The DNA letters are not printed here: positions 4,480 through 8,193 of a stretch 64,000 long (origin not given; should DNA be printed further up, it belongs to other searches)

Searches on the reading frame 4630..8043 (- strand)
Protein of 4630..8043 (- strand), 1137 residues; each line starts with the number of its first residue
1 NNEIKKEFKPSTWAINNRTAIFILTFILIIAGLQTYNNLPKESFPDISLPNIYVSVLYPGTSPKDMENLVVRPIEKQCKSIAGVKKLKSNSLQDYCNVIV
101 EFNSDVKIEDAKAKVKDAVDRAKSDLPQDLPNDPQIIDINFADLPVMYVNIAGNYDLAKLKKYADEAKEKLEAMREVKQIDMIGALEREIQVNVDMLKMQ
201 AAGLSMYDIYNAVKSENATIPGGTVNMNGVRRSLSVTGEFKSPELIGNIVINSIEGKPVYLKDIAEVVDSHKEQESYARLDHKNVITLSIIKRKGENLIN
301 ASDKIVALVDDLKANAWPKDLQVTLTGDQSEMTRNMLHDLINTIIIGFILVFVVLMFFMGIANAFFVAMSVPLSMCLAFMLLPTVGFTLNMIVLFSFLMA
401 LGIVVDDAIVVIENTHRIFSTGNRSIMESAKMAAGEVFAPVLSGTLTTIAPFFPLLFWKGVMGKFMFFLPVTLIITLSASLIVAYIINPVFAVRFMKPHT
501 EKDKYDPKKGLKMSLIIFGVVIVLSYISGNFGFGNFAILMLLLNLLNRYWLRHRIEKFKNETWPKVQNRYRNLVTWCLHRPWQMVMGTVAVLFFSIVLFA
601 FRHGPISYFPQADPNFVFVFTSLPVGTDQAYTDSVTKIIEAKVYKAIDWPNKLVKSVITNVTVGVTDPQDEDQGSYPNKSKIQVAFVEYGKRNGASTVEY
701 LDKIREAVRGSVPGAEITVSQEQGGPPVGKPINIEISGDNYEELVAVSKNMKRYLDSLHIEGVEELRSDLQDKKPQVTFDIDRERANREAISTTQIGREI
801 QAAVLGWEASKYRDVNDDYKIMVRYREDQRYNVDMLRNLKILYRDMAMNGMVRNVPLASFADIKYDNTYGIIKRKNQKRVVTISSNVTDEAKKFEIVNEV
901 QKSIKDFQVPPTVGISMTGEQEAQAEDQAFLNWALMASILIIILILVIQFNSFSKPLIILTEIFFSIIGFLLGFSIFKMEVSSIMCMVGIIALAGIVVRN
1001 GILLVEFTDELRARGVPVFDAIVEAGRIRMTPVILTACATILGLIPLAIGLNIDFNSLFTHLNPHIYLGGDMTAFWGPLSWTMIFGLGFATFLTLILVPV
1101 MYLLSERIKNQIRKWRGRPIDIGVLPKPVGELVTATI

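Call 59: search_protein_families(library=pfam, proteins=[window:4630-8043:-], max_evalue=0.001)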
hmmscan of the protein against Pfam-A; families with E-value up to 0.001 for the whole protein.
window:4630-8043:- (1137 aa): 2 families
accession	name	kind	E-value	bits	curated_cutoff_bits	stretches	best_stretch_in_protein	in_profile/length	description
PF00873.25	ACR_tran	-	8.1e-187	623.5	28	2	12-504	3-498/1021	AcrB/AcrD/AcrF family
PF03176.21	MMPL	-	2.7e-07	30.3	20.5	1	887-1042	97-259/333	MMPL family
